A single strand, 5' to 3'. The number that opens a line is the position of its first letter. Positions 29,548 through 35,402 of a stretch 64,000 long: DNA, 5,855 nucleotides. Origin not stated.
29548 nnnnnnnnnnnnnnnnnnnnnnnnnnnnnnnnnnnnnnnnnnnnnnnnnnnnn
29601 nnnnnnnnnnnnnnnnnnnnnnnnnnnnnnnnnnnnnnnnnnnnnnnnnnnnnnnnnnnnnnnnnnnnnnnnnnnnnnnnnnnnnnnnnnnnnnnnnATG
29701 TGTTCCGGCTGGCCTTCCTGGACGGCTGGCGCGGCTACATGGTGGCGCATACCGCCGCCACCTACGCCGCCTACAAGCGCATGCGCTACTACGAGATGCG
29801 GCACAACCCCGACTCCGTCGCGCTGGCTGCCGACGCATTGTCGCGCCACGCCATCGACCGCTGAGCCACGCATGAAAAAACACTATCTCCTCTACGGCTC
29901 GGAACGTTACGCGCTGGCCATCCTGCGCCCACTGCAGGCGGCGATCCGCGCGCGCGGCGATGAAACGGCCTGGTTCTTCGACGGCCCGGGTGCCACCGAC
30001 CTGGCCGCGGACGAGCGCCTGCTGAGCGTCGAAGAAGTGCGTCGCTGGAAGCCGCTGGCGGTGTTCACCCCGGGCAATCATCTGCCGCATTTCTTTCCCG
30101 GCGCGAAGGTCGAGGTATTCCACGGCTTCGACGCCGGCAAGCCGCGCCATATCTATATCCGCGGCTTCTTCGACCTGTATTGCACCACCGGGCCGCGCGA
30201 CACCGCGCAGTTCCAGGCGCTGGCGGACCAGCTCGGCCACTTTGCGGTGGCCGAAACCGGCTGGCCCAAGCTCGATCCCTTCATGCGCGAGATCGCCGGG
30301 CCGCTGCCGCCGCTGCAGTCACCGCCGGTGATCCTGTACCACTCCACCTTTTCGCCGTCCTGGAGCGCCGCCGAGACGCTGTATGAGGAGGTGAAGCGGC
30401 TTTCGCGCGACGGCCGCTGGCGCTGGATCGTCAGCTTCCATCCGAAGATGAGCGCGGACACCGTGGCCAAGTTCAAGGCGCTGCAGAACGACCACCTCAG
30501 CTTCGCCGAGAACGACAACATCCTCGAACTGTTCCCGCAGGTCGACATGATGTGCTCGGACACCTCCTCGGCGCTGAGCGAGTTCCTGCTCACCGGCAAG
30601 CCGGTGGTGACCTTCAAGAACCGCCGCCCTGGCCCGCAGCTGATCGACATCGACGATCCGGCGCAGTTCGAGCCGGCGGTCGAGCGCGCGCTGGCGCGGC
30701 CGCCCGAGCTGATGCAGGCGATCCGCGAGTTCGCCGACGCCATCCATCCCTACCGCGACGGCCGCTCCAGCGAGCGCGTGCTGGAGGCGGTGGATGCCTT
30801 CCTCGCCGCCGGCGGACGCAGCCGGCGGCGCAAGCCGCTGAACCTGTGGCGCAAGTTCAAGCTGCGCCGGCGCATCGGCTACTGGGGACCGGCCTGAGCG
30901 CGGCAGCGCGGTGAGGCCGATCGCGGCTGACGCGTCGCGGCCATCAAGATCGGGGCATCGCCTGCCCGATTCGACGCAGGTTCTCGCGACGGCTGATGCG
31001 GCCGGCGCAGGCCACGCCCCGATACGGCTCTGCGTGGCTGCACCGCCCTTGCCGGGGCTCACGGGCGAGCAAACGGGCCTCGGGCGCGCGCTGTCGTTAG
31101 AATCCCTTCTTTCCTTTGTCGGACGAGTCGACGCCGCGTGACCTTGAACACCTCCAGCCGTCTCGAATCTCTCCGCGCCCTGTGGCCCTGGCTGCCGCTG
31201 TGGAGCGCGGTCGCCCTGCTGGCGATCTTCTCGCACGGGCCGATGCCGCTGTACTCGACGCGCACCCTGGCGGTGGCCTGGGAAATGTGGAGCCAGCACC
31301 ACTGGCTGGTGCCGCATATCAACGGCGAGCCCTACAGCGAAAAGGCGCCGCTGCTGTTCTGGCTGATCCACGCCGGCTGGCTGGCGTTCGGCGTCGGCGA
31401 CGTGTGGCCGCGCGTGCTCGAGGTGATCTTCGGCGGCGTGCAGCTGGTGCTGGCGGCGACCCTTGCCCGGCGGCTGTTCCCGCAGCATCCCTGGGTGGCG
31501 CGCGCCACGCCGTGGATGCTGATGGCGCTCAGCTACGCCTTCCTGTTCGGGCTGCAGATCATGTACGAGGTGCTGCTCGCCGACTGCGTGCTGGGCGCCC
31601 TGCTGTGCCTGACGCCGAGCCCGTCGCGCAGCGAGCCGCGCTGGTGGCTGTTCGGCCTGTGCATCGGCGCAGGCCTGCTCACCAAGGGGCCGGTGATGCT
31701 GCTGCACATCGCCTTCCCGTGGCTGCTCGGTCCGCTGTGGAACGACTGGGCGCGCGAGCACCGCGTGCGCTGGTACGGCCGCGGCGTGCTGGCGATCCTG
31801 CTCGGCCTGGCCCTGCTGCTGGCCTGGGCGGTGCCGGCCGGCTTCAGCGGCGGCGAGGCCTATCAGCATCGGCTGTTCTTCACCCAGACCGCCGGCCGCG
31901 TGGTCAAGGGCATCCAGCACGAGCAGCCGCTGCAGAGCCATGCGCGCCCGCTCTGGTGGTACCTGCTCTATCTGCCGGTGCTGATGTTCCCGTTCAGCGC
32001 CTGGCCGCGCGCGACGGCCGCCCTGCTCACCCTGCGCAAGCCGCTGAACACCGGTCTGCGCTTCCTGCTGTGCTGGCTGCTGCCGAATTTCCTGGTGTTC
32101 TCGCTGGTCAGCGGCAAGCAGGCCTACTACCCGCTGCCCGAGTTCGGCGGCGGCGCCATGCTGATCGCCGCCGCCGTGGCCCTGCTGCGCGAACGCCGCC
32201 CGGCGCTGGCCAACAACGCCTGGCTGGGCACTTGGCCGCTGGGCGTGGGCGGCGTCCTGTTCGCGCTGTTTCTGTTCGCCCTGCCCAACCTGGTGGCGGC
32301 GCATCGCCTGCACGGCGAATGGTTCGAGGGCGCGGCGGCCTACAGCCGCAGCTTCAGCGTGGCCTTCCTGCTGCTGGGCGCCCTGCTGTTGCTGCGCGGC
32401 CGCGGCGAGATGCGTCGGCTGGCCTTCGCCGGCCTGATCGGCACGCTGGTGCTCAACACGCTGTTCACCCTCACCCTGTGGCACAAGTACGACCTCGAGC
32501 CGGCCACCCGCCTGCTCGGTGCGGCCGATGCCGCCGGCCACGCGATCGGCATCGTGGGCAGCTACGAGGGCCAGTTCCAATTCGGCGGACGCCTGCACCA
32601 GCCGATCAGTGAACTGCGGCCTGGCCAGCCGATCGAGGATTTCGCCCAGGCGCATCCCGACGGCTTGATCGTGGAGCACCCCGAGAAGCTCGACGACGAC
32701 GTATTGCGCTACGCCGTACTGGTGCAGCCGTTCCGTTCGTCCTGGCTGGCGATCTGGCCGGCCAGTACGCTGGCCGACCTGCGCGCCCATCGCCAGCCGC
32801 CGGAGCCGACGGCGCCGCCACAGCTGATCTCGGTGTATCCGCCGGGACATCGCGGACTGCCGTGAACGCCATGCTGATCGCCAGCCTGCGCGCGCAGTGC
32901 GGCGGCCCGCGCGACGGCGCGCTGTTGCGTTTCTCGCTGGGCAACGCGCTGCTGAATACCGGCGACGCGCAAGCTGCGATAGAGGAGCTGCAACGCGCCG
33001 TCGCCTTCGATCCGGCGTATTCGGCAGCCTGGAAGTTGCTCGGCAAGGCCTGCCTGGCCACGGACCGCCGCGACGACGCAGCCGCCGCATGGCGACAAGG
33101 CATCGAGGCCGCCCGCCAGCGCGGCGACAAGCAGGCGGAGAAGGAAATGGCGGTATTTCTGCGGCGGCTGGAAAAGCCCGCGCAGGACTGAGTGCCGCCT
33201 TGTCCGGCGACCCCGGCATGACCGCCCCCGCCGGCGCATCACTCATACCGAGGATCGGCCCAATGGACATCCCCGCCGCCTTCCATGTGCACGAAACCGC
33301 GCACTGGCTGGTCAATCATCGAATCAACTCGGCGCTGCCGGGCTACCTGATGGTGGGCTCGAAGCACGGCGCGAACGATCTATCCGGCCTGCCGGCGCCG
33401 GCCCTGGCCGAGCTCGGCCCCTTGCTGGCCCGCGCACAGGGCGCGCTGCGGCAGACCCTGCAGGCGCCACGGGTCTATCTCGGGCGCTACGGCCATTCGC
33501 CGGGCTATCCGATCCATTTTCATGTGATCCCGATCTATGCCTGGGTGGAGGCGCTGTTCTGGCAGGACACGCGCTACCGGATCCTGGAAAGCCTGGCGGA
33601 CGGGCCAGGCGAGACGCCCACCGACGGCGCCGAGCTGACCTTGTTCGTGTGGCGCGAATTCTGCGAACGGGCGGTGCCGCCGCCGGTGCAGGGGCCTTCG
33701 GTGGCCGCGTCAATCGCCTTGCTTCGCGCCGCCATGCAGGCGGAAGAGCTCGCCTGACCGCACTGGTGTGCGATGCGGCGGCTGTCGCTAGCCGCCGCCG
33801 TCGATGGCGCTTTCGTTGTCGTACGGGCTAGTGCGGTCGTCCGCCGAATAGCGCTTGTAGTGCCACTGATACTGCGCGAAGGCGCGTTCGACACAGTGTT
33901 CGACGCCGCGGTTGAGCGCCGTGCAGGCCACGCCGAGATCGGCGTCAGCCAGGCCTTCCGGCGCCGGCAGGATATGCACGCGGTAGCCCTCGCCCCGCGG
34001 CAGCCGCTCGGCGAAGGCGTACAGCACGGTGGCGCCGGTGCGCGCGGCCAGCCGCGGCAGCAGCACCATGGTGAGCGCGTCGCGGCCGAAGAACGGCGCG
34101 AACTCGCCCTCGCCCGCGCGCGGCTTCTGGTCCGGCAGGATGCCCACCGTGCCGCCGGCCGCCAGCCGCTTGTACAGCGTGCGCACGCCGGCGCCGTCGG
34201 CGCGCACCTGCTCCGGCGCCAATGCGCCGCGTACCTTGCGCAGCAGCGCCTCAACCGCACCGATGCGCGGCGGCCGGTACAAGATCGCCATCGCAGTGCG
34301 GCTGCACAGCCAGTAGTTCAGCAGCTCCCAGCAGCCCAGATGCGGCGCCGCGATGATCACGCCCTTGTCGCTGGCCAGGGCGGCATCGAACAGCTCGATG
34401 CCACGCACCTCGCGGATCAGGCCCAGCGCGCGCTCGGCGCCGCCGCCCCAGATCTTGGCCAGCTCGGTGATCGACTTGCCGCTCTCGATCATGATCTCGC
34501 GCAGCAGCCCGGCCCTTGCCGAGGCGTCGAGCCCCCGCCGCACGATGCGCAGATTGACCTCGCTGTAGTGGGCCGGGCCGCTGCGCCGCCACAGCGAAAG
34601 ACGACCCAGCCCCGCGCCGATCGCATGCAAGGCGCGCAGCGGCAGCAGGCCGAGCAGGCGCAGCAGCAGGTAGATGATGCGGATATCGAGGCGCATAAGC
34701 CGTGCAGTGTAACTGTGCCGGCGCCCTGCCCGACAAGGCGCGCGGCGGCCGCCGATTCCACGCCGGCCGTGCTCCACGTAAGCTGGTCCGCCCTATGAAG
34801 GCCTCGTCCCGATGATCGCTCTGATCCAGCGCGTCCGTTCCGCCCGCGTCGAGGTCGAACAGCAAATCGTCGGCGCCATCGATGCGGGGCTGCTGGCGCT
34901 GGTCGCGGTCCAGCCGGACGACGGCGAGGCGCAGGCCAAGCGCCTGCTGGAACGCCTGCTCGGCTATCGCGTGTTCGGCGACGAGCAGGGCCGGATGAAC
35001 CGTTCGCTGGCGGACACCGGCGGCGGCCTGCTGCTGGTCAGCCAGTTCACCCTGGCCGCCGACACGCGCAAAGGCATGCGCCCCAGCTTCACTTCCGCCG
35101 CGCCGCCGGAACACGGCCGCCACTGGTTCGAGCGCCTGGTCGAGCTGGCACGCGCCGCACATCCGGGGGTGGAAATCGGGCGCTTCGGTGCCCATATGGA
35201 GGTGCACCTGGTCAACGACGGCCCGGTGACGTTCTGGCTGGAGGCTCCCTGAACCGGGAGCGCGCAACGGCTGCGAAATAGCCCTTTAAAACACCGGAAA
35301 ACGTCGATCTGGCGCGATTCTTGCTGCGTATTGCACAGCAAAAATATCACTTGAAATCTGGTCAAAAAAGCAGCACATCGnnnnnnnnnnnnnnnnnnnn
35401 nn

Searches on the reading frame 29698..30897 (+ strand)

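Call 72: search_protein_families(library=pfam, proteins=[window:29698-30897:+], max_evalue=0.00001)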
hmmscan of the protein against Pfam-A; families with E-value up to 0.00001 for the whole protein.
window:29698-30897:+ (399 aa): 1 family
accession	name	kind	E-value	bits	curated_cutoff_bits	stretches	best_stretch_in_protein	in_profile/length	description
PF04464.20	Glyphos_transf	-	3.6e-08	33.2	22.1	0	183-365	159-365/367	CDP-Glycerol:Poly(glycerophosphate) glycerophosphotransferase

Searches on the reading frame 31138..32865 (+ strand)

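Call 73: search_protein_families(library=pfam, proteins=[window:31138-32865:+], max_evalue=0.00001)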
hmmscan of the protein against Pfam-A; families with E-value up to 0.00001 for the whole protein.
window:31138-32865:+ (575 aa): 1 family
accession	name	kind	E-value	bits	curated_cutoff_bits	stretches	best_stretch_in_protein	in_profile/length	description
PF13231.12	PMT_2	-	9.6e-08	32.8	26.1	1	69-228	2-158/160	Dolichyl-phosphate-mannose-protein mannosyltransferase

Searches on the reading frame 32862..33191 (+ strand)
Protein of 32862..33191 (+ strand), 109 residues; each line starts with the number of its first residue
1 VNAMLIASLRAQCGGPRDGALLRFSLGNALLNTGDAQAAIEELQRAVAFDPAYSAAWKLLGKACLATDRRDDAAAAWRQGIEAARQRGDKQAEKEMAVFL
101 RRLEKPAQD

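Call 73: search_protein_families(library=pfam, proteins=[window:32862-33191:+], max_evalue=0.00001)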
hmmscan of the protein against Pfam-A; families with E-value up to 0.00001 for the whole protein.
window:32862-33191:+ (109 aa): 5 families
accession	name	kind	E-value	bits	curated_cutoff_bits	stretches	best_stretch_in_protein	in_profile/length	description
PF13432.12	TPR_16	-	1.5e-09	38.6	32.7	1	26-79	3-55/65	Tetratricopeptide repeat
PF07719.23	TPR_2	-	2.5e-08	33.8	27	0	22-52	3-33/34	Tetratricopeptide repeat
PF13428.12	TPR_14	-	4.4e-07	30.4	23.5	1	23-62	4-43/44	Tetratricopeptide repeat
PF14559.12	TPR_19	-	3.1e-06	27.9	25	1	33-86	4-57/68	Tetratricopeptide repeat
PF13181.12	TPR_8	-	7.6e-06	26.1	25.7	0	24-52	5-33/34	Tetratricopeptide repeat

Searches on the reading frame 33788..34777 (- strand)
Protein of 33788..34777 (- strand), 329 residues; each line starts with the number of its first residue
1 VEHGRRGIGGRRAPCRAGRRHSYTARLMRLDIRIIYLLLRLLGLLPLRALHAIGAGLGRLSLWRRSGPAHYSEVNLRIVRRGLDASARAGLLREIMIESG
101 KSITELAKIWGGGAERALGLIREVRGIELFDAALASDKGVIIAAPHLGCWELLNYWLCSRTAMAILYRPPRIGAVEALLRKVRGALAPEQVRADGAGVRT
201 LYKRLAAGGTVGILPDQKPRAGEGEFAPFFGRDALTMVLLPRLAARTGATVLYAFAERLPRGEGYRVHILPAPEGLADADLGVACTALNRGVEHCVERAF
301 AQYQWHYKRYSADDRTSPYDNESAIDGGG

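Call 73: search_protein_families(library=pfam, proteins=[window:33788-34777:-], max_evalue=0.00001)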
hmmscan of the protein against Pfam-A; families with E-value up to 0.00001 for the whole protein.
window:33788-34777:- (329 aa): 1 family
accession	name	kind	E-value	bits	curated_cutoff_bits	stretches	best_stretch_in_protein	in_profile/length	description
PF03279.18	Lip_A_acyltrans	-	4.1e-31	108.7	22.3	1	36-310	20-293/295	Bacterial lipid A biosynthesis acyltransferase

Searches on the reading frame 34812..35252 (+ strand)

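Call 73: search_protein_families(library=pfam, proteins=[window:34812-35252:+], max_evalue=0.00001)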
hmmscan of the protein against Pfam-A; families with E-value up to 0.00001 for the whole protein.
window:34812-35252:+ (146 aa): 1 family
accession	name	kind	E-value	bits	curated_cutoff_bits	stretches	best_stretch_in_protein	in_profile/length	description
PF02580.21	Tyr_Deacylase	-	2.4e-52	177.5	25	1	3-144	2-144/144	D-Tyr-tRNA(Tyr) deacylase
